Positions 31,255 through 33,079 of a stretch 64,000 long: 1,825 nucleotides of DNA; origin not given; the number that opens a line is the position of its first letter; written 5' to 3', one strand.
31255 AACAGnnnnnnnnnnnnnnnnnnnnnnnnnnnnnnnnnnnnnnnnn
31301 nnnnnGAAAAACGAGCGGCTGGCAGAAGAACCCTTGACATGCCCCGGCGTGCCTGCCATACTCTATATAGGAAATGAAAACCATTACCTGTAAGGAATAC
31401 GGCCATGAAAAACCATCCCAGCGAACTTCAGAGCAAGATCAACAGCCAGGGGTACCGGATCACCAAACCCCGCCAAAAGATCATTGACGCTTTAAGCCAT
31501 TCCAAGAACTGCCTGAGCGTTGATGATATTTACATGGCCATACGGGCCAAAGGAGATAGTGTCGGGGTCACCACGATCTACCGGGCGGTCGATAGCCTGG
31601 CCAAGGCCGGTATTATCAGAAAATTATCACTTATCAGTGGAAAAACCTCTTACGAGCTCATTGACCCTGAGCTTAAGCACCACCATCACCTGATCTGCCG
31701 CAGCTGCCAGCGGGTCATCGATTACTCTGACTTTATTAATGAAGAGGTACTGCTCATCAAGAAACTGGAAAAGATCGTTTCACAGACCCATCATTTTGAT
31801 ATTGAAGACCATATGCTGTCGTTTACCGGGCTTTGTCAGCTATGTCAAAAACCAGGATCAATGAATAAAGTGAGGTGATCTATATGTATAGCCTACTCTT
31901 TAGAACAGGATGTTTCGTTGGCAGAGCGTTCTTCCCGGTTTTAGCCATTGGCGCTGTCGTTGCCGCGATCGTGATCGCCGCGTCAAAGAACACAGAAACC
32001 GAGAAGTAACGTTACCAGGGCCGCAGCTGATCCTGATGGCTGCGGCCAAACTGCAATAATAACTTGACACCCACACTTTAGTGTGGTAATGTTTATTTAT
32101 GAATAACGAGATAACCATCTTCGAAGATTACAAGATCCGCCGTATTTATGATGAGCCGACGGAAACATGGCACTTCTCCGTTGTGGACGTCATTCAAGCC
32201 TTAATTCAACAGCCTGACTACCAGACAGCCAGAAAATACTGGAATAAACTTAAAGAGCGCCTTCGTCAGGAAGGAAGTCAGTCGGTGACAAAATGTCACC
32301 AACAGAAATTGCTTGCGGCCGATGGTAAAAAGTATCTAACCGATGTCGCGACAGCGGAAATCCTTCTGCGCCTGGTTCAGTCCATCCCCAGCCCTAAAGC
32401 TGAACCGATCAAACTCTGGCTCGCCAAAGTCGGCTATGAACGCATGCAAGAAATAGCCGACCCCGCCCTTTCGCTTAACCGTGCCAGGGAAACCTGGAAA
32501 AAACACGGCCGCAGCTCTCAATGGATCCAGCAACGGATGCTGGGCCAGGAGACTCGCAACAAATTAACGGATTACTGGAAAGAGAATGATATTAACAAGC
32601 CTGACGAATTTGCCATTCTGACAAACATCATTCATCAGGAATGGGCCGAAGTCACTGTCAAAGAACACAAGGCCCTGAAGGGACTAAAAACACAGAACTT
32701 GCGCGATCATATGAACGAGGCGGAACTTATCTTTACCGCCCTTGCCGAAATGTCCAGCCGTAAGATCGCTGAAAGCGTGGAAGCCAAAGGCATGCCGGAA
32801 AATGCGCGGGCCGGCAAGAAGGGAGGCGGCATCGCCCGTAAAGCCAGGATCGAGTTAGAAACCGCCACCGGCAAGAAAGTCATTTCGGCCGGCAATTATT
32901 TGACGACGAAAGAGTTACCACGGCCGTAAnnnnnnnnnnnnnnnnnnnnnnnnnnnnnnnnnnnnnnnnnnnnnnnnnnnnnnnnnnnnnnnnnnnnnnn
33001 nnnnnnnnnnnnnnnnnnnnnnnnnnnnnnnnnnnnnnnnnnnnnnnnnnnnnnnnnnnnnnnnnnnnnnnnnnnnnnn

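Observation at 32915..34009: CDF transmembrane domain fused to a NifX-like domain in place of the normal CDF cytoplasmic domain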

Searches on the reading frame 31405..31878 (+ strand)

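Call 3: search_protein_families(library=pfam, proteins=[window:31405-31878:+], max_evalue=1)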
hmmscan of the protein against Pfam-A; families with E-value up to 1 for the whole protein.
window:31405-31878:+ (157 aa): 7 families
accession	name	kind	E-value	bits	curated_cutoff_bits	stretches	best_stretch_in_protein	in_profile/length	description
PF01475.25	FUR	-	2.4e-27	95.9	23.1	1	15-140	2-120/121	Ferric uptake regulator family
PF11647.13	MLD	-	0.015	15.8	35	1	6-40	6-40/81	Membrane Localization Domain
PF01978.25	TrmB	-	0.068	13.5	25.6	1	55-89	36-68/68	Sugar-specific transcriptional regulator TrmB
PF03854.20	zf-P11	-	0.079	13.1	25.6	0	137-150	31-44/50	P-11 zinc finger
PF13730.12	HTH_36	-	0.095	13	25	1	53-71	37-55/55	Helix-turn-helix domain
PF04454.18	Linocin_M18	-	0.1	12.2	24.3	1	55-113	150-212/253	Encapsulating protein for peroxidase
PF11574.13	Rpf1_C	-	0.3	12.3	21.2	1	14-56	17-59/88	Resuscitation-promoting factor Rpf1, C-terminal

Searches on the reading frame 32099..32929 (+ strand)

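Call 3: search_protein_families(library=pfam, proteins=[window:32099-32929:+], max_evalue=1)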
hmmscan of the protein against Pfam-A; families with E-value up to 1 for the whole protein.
window:32099-32929:+ (276 aa): 3 families
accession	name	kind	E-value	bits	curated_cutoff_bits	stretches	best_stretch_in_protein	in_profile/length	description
PF02498.22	Bro-N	-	4.7e-06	27.6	25.6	1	13-110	2-92/96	BRO family, N-terminal domain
PF18493.6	DUF5617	-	0.11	13.1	26.3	1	143-203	15-62/90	Domain of unknown function (DUF5617)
PF18863.6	AbiJ_NTD4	-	0.22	12.4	34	1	13-60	78-125/152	AbiJ N-terminal domain 4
